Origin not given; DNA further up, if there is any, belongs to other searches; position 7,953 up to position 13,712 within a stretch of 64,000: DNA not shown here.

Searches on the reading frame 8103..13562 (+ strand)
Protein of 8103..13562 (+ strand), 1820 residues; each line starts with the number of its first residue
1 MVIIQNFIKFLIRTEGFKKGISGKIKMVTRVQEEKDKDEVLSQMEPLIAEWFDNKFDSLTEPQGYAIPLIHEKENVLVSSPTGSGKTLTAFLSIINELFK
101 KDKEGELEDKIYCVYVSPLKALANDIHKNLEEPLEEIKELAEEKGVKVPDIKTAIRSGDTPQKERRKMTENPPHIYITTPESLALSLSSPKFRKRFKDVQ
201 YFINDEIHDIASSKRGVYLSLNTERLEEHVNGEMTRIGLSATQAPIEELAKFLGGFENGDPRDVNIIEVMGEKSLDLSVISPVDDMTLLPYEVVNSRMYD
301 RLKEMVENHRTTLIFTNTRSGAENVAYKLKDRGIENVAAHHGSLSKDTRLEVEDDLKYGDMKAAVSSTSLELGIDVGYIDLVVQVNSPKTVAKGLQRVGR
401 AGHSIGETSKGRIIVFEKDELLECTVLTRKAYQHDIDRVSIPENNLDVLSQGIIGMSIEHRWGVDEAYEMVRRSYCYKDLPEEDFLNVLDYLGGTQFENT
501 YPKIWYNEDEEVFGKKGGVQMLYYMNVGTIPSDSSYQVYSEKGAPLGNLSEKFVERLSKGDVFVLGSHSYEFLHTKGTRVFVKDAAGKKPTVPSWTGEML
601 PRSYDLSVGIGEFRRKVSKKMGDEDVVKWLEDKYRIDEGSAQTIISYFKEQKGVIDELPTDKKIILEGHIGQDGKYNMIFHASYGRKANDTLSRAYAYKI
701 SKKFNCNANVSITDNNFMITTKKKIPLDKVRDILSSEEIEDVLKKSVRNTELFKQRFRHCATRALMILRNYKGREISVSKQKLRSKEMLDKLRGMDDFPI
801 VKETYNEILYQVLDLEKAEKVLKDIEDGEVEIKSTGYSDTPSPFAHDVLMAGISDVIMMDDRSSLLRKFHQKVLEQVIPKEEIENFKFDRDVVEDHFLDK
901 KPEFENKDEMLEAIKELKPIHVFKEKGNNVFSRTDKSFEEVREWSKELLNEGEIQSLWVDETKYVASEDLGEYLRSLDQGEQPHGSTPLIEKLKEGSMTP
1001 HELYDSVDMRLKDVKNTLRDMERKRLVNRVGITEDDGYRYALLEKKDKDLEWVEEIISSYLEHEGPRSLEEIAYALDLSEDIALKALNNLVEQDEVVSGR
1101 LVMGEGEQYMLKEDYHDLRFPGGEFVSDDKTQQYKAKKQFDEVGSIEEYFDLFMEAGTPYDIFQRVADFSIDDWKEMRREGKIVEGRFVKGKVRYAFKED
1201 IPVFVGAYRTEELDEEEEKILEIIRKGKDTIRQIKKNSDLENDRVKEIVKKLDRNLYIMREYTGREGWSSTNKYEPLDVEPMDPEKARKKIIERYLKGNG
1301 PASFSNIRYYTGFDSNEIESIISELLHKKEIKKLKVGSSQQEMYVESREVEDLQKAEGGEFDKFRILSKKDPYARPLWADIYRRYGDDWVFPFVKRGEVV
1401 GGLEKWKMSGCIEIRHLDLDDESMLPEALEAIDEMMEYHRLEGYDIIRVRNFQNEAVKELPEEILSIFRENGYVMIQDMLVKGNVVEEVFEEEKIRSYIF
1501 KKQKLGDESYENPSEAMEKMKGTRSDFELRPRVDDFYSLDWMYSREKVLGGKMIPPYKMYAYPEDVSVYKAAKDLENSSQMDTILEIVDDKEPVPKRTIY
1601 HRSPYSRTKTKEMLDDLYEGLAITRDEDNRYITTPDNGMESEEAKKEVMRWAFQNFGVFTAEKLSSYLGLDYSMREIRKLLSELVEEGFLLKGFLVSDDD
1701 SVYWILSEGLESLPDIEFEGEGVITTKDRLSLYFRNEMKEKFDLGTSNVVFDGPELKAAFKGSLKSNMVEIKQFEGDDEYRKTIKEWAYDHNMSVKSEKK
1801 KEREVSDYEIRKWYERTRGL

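Call 23: search_protein_families(library=pfam, proteins=[window:8103-13562:+], max_evalue=0.001)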
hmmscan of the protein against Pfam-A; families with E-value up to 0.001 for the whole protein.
window:8103-13562:+ (1820 aa): 9 families
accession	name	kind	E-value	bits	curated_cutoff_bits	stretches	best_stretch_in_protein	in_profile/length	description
PF08494.16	DEAD_assoc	-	1.1e-58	198.7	23.5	1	658-845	1-191/191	DEAD/H associated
PF19306.5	WH_Lhr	-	2.5e-35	121.8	27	1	432-591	4-167/168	Large helicase-related protein, winged helix domain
PF00270.35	DEAD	-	1.4e-31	109.9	26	1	60-245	1-163/167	DEAD/DEAH box helicase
PF00271.37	Helicase_C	-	2.2e-17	63.7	23.5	1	300-402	4-107/110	Helicase conserved C-terminal domain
PF06224.18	AlkZ-like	-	1.2e-15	58.4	25.9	1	1211-1374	83-252/329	DNA glycosylase AlkZ-like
PF04851.21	ResIII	-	4.1e-13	50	22.5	1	60-242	20-161/164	Type III restriction enzyme, res subunit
PF01978.25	TrmB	-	0.00014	22.1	25.6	0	1223-1280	17-68/68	Sugar-specific transcriptional regulator TrmB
PF24270.1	HTH_Cmi2_C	-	0.00019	22.1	27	0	950-1030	44-121/125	Cmi2, C-terminal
PF08221.17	HTH_9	-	0.00027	21.4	23.4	0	1223-1248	22-47/62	RNA polymerase III subunit RPC82 helix-turn-helix domain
